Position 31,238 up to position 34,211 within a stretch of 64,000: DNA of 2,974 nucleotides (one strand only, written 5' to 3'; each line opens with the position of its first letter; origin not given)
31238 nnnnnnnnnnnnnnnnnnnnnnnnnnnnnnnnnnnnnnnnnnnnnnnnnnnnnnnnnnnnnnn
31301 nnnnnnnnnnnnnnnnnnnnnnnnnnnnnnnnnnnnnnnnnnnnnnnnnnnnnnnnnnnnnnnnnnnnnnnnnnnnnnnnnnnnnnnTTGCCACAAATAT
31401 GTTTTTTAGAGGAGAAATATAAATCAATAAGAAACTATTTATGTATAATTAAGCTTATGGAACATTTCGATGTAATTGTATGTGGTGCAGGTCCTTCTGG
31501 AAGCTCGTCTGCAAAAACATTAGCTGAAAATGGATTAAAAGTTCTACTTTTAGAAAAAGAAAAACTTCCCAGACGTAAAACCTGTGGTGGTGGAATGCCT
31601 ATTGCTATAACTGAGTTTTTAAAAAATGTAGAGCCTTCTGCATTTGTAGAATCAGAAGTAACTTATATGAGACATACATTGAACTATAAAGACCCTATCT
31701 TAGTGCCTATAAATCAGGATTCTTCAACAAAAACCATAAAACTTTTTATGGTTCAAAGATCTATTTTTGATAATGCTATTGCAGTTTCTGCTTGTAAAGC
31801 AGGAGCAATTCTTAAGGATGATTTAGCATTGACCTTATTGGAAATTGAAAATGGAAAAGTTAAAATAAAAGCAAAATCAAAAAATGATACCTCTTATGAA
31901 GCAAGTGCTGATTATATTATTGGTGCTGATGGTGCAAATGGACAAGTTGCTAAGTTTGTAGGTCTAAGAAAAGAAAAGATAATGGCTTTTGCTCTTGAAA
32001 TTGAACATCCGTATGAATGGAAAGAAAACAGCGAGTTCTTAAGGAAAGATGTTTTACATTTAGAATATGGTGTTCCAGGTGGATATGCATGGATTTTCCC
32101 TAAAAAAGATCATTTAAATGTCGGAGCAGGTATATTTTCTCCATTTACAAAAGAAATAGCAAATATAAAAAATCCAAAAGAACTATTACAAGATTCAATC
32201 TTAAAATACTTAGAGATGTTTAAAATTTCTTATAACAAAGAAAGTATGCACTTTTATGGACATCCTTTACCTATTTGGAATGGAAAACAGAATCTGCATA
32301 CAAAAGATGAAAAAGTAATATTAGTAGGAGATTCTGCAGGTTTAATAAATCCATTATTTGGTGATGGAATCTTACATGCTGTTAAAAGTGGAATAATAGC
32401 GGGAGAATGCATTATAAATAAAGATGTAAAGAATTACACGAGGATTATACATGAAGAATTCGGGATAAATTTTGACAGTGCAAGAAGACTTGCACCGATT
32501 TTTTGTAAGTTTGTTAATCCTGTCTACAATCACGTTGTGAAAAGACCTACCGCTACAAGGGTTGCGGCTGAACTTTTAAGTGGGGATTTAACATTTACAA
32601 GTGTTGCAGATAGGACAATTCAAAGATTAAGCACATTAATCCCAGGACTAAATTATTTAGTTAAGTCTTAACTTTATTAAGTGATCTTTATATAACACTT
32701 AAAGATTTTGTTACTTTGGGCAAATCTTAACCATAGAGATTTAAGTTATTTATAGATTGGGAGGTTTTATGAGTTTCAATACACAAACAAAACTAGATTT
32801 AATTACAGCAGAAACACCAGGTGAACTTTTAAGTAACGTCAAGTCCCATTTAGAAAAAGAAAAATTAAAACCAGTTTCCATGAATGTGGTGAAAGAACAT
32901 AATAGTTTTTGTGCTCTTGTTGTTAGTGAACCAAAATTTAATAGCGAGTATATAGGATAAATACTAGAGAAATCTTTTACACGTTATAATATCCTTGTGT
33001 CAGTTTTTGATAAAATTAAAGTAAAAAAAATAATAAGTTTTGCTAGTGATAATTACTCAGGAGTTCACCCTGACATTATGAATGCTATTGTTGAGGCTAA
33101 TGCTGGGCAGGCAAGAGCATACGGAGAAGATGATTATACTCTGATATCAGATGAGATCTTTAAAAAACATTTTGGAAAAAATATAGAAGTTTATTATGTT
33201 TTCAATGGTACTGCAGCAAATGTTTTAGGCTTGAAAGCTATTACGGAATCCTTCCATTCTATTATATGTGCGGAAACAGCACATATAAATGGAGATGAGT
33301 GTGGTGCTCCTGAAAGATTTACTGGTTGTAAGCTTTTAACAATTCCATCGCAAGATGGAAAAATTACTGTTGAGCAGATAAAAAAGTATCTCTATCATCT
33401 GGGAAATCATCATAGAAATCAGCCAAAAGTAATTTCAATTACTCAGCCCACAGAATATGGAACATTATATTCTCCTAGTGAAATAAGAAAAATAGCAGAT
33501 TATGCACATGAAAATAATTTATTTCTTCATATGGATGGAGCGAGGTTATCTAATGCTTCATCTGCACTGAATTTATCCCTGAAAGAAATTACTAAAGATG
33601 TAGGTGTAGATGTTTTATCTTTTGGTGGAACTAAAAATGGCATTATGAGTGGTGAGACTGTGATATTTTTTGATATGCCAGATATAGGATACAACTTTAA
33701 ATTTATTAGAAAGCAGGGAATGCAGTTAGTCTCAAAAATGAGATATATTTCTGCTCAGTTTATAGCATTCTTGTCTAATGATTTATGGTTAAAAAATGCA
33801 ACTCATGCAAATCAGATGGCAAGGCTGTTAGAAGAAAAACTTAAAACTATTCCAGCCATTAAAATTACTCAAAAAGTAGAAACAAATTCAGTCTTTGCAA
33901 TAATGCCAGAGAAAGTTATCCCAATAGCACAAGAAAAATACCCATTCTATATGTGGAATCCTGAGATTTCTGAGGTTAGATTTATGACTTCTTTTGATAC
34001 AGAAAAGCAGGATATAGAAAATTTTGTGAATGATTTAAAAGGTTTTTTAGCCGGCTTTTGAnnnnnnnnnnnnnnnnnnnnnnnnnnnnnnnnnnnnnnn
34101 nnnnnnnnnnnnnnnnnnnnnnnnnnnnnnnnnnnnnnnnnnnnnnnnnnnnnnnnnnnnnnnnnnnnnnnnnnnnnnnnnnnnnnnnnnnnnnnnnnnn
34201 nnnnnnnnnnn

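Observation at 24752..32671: Envelope glycan or lipid-linked sugar methylation cluster with a geranylgeranyl-reductase-like flavoprotein adjacent to a Dpm1/GtrB-like polyprenyl-phosphate glycosyltransferase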

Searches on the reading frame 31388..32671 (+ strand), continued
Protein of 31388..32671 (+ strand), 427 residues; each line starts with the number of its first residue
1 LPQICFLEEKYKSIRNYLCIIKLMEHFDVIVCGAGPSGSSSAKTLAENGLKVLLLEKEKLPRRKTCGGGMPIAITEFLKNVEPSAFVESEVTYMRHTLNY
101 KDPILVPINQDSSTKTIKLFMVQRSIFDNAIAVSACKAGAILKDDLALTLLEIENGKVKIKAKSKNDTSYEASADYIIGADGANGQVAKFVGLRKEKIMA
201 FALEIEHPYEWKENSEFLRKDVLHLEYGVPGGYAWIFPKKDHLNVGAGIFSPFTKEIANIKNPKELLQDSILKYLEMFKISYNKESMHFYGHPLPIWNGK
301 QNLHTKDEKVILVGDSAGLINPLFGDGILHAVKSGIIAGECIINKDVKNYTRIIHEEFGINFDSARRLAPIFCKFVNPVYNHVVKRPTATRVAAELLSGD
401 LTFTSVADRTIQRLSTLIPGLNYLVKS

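Call 72: search_protein_families(library=ncbifam, proteins=[P0111, P0081, P0031, P0024], max_evalue=1e-15)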
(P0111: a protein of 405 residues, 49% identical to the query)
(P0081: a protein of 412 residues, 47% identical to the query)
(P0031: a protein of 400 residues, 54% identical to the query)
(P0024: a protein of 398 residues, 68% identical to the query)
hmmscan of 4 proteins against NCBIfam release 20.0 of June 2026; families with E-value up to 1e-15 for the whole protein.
P0111 (405 aa): 10 families
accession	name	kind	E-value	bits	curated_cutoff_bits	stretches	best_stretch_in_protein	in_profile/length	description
TIGR02032.1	GG-red-SF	subfamily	9.5e-57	192.9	158.8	1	4-319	1-297/297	geranylgeranyl reductase family protein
TIGR02023.1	BchP-ChlP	subfamily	1.3e-45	156.1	343.3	1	4-330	1-316/388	geranylgeranyl diphosphate reductase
TIGR02028.1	ChlP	equivalog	2.1e-31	109.1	505.3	1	6-325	3-310/398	geranylgeranyl reductase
NF049967.1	QhpG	equivalog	4.2e-25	88.5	240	1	6-318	1-285/423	flavin-dependent monooxygenase QhpG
NF045655.1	MkRedMenJ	equivalog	8.2e-22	77.7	700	1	4-347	5-344/406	menaquinone reductase MenJ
NF041160.1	DGGPL_Thplmales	equivalog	2.9e-19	69.3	780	1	1-332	1-324/396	digeranylgeranylglycerophospholipid reductase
NF041080.1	DGGGPL_reductase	equivalog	6.9e-19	68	580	0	210-325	209-317/447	digeranylgeranylglycerophospholipid reductase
NF004829.0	PRK06183.1-3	subfamily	3.1e-17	62.5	390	0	2-166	7-178/520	bifunctional 3-(3-hydroxy-phenyl)propionate/3-hydroxycinnamic acid hydroxylase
NF033113.0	halo_ClmS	equivalog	8.9e-17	60.8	900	1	5-343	4-346/570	chloramphenicol-biosynthetic FADH2-dependent halogenase CmlS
NF004832.0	PRK06184.1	subfamily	6.6e-16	58.1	476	0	2-168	5-176/506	hypothetical protein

P0081 (412 aa): 8 families
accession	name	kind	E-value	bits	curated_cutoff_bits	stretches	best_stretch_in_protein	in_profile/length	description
TIGR02032.1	GG-red-SF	subfamily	4.6e-56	190.7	158.8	1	4-327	1-297/297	geranylgeranyl reductase family protein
TIGR02023.1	BchP-ChlP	subfamily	1.6e-43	149.2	343.3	1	4-359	1-337/388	geranylgeranyl diphosphate reductase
TIGR02028.1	ChlP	equivalog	1.4e-27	96.5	505.3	1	7-334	4-311/398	geranylgeranyl reductase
NF045655.1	MkRedMenJ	equivalog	9.6e-25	87.3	700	1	4-357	5-346/406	menaquinone reductase MenJ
NF041160.1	DGGPL_Thplmales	equivalog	1.6e-22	80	780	1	1-339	1-323/396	digeranylgeranylglycerophospholipid reductase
NF049967.1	QhpG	equivalog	4.1e-20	72.1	240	1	7-351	2-306/423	flavin-dependent monooxygenase QhpG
NF004829.0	PRK06183.1-3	subfamily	7.4e-17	61.3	390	0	2-177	7-183/520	bifunctional 3-(3-hydroxy-phenyl)propionate/3-hydroxycinnamic acid hydroxylase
NF041080.1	DGGGPL_reductase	equivalog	6.5e-16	58.2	580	0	3-333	1-317/447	digeranylgeranylglycerophospholipid reductase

P0031 (400 aa): 11 families
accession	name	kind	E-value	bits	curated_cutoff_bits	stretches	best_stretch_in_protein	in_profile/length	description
TIGR02032.1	GG-red-SF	subfamily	3e-59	201.1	158.8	1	4-317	1-297/297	geranylgeranyl reductase family protein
TIGR02023.1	BchP-ChlP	subfamily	2.2e-43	148.7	343.3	1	5-358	2-338/388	geranylgeranyl diphosphate reductase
TIGR02028.1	ChlP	equivalog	2.1e-26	92.6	505.3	1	6-380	3-370/398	geranylgeranyl reductase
NF045655.1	MkRedMenJ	equivalog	2.1e-24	86.2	700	1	3-346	4-345/406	menaquinone reductase MenJ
NF041160.1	DGGPL_Thplmales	equivalog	7.9e-23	81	780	1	1-318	1-311/396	digeranylgeranylglycerophospholipid reductase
NF041080.1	DGGGPL_reductase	equivalog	8.5e-21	74.3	580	1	3-319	1-313/447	digeranylgeranylglycerophospholipid reductase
NF008519.0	PRK11445.1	equivalog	4.3e-19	69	303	1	1-328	1-311/355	FAD-binding protein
NF041385.1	Dggglyphlred_Halo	equivalog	1.3e-17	63.5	700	1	2-317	3-313/405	digeranylgeranylglycerophospholipid reductase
NF049967.1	QhpG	equivalog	1.7e-17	63.5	240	1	6-318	1-287/423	flavin-dependent monooxygenase QhpG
NF033113.0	halo_ClmS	equivalog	9.5e-17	60.7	900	1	5-318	4-322/570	chloramphenicol-biosynthetic FADH2-dependent halogenase CmlS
NF038171.1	maturase_LodB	equivalog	1.8e-16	60.2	400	0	5-176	1-175/361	lysine-epsilon-oxidase maturase LodB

P0024 (398 aa): 9 families
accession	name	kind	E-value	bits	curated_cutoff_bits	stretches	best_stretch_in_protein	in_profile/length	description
TIGR02032.1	GG-red-SF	subfamily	3e-61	207.7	158.8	1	3-318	1-297/297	geranylgeranyl reductase family protein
TIGR02023.1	BchP-ChlP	subfamily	5.2e-46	157.4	343.3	1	3-336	1-315/388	geranylgeranyl diphosphate reductase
TIGR02028.1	ChlP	equivalog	7.3e-31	107.3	505.3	1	5-377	3-363/398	geranylgeranyl reductase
NF041160.1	DGGPL_Thplmales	equivalog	5.9e-27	94.6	780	1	2-334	3-327/396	digeranylgeranylglycerophospholipid reductase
NF045655.1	MkRedMenJ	equivalog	2.2e-25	89.5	700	1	3-348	5-346/406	menaquinone reductase MenJ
NF041080.1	DGGGPL_reductase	equivalog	2.4e-22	79.4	580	1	3-326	2-319/447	digeranylgeranylglycerophospholipid reductase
NF049967.1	QhpG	equivalog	2.7e-18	66.1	240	0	5-184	1-164/423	flavin-dependent monooxygenase QhpG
NF038171.1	maturase_LodB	equivalog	5.4e-18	65.2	400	0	4-172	1-172/361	lysine-epsilon-oxidase maturase LodB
NF033113.0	halo_ClmS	equivalog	8.5e-18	64.1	900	1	4-341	4-345/570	chloramphenicol-biosynthetic FADH2-dependent halogenase CmlS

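Call 73: find_encoding_contigs(protein=P0111, flank=6000, max_places=2)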
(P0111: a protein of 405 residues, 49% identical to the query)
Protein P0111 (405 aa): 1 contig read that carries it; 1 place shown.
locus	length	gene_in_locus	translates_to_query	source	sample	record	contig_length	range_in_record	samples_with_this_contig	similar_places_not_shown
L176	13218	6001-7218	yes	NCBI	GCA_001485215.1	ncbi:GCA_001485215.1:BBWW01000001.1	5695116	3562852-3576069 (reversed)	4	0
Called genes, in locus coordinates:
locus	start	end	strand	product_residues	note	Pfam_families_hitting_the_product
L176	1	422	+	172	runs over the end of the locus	PF13576:Pentapeptide_3 (faint), PF13599:Pentapeptide_4, PF00805:Pentapeptide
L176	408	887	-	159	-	-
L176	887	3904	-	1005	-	PF08448:PAS_4, PF00989:PAS, PF08448:PAS_4, PF08447:PAS_3, PF08447:PAS_3, PF08448:PAS_4, PF13426:PAS_9, PF00989:PAS, +11 more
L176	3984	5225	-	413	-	PF00072:Response_reg, PF00512:HisKA, PF02518:HATPase_c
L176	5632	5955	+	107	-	-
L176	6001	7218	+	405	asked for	PF00890:FAD_binding_2, PF01266:DAO (weak), PF01494:FAD_binding_3, PF01946:Thi4 (weak), PF03486:HI0933_like (weak), PF04820:Trp_halogenase (faint), PF07992:Pyr_redox_2 (weak), PF12831:FAD_oxidored (weak), +1 more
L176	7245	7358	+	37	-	-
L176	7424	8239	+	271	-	PF00590:TP_methylase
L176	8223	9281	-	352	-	PF01118:Semialdhyde_dh, PF02774:Semialdhyde_dhC, PF22698:Semialdhyde_dhC_1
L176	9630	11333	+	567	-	PF00926:DHBP_synthase, PF00925:GTP_cyclohydro2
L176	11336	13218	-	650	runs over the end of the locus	PF00672:HAMP, PF00989:PAS, PF08448:PAS_4, PF13188:PAS_8 (weak), PF13426:PAS_9 (weak), PF00512:HisKA, PF02518:HATPase_c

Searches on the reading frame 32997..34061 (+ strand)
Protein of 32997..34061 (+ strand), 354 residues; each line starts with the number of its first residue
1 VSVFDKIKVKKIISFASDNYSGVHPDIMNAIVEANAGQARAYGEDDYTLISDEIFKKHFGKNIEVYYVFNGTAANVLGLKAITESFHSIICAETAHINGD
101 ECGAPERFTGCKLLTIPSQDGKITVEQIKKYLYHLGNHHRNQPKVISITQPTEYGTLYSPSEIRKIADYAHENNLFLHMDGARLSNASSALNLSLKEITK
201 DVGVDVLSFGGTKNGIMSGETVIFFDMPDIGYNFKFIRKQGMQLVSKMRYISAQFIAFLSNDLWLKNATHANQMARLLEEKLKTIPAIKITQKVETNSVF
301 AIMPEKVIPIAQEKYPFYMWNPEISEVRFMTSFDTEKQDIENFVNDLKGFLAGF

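Call 5: search_protein_families(library=pfam, proteins=[window:32997-34061:+], max_evalue=0.01)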
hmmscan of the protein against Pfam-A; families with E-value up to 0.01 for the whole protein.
window:32997-34061:+ (354 aa): 3 families
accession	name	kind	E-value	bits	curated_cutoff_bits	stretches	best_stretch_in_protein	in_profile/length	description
PF01212.27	Beta_elim_lyase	-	9.9e-51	173.2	27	1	15-303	2-285/288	Beta-eliminating lyase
PF00266.25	Aminotran_5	-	0.00019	21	21.5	1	101-220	104-208/371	Aminotransferase class-V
PF00155.27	Aminotran_1_2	-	0.0056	16.4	19.7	1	11-180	2-185/361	Aminotransferase class I and II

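Call 6: search_protein_families(library=ncbifam, proteins=[window:32997-34061:+], max_evalue=0.01)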
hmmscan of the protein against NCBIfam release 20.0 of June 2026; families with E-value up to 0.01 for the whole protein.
window:32997-34061:+ (354 aa): 4 families
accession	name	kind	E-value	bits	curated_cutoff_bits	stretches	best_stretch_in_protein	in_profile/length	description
NF041359.1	GntG_guanitoxin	subfamily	3e-21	75.9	230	1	11-346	4-340/343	GntG family PLP-dependent aldolase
NF007825.0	PRK10534.1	equivalog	4.8e-12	45.5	312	1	17-352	6-332/333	low-specificity L-threonine aldolase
TIGR03812.1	tyr_de_CO2_Arch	equivalog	0.00078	18.4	299.4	1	70-182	84-192/375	tyrosine decarboxylase MfnA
NF003346.0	PRK04366.1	equivalog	0.0009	18.1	441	1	87-207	167-270/487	aminomethyl-transferring glycine dehydrogenase subunit GcvPB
